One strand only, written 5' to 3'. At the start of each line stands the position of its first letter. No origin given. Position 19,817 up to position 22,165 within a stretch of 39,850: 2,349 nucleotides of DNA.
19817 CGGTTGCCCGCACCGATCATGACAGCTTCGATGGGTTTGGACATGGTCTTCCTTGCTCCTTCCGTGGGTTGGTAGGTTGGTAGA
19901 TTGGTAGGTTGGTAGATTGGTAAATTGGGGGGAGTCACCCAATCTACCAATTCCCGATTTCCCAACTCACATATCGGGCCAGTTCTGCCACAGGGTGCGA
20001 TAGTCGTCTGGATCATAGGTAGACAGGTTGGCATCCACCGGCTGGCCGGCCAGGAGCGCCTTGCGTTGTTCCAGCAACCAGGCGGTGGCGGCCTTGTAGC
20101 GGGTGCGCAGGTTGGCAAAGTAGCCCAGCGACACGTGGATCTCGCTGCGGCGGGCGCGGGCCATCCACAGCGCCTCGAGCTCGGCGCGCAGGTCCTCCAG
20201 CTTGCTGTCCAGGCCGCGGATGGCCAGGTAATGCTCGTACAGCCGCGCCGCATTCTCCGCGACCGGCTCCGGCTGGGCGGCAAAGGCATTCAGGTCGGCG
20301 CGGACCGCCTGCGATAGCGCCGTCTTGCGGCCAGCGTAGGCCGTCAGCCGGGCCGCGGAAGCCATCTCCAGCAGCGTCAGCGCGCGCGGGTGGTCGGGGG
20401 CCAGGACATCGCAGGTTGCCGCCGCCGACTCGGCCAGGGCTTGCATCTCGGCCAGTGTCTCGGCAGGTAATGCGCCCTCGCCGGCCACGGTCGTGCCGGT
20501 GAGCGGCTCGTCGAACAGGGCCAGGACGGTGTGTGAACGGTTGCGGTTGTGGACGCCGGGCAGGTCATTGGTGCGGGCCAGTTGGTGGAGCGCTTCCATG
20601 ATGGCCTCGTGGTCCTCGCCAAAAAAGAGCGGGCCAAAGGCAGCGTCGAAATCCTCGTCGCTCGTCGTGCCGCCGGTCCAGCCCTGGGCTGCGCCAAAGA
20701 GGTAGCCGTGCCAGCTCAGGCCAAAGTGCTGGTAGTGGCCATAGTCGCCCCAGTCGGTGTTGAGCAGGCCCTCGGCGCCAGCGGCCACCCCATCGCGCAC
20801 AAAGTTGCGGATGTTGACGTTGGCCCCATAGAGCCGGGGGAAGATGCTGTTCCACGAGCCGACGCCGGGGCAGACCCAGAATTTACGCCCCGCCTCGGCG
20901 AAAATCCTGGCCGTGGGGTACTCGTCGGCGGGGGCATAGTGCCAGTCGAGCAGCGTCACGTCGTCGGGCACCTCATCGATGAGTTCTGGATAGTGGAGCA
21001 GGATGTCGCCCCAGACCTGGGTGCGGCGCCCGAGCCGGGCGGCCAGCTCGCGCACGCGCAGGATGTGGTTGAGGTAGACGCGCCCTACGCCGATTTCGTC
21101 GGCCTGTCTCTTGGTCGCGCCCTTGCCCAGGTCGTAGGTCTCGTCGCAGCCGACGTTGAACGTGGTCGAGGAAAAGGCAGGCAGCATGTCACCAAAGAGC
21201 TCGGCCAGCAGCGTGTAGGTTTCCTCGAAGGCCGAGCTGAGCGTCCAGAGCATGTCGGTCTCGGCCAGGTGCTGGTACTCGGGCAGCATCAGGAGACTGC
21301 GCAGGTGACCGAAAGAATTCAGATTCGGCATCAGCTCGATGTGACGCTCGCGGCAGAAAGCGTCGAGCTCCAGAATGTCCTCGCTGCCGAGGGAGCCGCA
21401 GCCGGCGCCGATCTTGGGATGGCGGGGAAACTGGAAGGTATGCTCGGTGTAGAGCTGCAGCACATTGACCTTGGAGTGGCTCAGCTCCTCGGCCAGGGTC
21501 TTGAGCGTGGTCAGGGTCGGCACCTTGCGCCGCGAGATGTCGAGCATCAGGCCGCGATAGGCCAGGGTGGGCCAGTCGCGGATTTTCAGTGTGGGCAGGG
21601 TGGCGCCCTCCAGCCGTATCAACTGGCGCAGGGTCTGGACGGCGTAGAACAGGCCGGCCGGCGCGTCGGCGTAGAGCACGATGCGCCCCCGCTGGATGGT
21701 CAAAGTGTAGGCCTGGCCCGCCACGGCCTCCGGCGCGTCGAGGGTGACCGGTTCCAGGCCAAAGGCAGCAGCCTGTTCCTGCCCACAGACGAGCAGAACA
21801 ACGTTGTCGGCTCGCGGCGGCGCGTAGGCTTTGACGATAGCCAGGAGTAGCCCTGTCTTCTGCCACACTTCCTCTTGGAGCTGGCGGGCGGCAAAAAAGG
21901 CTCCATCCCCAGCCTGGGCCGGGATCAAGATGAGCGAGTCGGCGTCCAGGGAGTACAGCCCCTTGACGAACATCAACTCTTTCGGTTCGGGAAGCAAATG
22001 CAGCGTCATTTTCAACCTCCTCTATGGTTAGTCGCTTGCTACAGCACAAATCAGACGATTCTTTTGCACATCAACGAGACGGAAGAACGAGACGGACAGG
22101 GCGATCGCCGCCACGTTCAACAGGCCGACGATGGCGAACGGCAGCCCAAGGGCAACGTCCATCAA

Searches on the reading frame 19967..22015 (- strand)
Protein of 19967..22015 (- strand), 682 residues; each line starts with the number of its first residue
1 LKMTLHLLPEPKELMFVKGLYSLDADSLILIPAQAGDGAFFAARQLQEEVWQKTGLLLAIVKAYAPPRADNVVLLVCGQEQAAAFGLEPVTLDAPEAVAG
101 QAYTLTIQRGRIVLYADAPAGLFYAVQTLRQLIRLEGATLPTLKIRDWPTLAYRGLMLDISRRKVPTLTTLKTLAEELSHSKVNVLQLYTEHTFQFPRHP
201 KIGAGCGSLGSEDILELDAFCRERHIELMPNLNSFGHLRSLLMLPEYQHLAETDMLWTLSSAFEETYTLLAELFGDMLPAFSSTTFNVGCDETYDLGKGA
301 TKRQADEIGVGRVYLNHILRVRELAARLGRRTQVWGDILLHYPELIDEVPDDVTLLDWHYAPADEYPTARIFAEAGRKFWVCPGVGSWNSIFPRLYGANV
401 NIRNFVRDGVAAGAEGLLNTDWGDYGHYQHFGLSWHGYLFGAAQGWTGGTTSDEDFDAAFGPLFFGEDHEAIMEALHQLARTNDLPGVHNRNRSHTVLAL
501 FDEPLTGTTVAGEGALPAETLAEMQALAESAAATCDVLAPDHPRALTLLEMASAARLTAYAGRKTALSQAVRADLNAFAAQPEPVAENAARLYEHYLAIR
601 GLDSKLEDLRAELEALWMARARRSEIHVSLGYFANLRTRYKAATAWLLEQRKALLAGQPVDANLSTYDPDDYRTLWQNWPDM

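Call 14: search_protein_families(library=pfam, proteins=[window:19967-22015:-], max_evalue=0.001)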
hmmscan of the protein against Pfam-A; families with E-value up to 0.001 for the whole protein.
window:19967-22015:- (682 aa): 2 families
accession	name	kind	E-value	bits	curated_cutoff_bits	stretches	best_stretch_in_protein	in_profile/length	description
PF02838.20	Glyco_hydro_20b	-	1.1e-15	58.9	26.1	1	6-148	3-124/124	Glycosyl hydrolase family 20, domain 2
PF00728.28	Glyco_hydro_20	-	2.3e-11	44.1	22.3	1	152-361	2-242/348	Glycosyl hydrolase family 20, catalytic domain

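Call 47: search_protein_families(library=ncbifam, proteins=[window:19967-22015:-], max_evalue=0.00001)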
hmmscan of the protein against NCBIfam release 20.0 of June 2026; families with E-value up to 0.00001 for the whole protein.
window:19967-22015:- (682 aa): 1 family
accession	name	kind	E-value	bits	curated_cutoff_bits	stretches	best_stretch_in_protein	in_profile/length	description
NF041654.1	GlcNAcase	equivalog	6.5e-07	28.2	1000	1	101-156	95-148/732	beta-N-acetylglucosaminidase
